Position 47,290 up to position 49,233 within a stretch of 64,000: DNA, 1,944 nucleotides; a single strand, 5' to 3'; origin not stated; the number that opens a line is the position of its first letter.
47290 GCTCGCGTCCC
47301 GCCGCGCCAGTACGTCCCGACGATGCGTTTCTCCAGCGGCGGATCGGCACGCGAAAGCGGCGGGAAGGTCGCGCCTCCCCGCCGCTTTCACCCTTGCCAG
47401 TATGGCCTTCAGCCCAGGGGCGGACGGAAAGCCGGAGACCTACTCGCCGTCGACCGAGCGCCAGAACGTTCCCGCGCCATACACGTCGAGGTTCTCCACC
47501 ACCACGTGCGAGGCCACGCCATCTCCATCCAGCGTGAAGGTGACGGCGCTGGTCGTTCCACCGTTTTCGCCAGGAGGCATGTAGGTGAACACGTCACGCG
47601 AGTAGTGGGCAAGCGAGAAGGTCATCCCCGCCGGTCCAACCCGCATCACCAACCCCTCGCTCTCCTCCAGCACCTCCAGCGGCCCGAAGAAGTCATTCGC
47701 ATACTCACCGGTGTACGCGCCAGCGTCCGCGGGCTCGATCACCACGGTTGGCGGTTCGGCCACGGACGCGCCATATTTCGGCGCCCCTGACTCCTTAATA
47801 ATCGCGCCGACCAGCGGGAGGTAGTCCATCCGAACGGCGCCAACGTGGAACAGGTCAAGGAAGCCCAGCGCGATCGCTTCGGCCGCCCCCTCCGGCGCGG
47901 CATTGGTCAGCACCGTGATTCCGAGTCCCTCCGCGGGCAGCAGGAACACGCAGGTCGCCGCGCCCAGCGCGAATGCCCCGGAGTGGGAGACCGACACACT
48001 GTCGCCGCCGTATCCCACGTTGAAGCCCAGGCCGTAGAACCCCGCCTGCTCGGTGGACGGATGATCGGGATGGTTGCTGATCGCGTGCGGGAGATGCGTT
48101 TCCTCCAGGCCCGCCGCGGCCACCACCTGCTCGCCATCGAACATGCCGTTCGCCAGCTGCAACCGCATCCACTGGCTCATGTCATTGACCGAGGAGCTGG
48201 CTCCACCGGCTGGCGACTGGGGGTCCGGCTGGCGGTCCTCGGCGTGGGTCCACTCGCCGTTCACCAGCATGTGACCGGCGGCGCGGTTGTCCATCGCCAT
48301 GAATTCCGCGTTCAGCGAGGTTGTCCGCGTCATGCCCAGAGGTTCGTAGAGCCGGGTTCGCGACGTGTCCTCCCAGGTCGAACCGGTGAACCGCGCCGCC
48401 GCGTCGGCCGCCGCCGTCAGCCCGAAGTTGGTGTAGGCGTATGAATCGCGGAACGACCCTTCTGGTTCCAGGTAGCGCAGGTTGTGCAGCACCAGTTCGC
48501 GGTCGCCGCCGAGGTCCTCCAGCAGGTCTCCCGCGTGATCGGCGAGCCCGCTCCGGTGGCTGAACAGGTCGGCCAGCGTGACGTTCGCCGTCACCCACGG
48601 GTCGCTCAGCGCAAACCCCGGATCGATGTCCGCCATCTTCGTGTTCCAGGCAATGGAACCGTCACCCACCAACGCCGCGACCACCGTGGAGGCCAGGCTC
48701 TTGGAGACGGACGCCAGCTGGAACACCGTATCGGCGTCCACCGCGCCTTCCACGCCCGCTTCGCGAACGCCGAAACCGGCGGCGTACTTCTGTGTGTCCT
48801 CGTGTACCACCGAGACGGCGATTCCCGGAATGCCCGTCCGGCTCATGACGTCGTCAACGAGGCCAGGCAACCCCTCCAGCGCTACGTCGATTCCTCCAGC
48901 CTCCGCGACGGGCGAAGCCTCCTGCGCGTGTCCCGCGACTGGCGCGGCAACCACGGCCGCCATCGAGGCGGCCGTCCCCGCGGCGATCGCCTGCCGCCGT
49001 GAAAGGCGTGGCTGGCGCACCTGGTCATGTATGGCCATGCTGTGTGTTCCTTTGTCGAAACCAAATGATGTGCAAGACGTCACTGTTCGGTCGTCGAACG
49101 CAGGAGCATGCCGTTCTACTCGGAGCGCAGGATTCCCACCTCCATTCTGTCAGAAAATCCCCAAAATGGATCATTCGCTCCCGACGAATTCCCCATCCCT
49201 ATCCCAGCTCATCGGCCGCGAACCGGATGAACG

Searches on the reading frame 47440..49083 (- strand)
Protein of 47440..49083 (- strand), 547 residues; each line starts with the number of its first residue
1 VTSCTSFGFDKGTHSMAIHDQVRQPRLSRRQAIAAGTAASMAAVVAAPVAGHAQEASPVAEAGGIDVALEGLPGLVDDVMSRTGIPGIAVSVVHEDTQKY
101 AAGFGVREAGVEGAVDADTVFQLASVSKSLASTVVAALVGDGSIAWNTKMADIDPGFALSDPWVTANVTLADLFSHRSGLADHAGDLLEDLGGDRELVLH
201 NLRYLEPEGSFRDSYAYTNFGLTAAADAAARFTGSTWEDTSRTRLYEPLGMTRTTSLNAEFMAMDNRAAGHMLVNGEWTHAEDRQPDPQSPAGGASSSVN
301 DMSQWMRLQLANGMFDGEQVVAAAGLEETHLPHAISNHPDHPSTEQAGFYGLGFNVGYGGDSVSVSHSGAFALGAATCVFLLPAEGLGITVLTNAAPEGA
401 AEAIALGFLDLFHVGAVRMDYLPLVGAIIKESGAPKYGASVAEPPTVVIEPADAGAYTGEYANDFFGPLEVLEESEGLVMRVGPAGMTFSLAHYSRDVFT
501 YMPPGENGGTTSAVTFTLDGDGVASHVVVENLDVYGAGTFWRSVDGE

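Call 45: search_protein_families(library=pfam, proteins=[window:47440-49083:-], max_evalue=0.001)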
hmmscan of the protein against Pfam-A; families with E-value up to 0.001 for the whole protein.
window:47440-49083:- (547 aa): 2 families
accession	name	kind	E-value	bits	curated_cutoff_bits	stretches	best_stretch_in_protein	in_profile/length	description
PF00144.29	Beta-lactamase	-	1.5e-51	176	27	1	75-401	4-316/329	Beta-lactamase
PF11954.13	DUF3471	-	4.6e-08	33.8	29.3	1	452-530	10-89/103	Domain of unknown function (DUF3471)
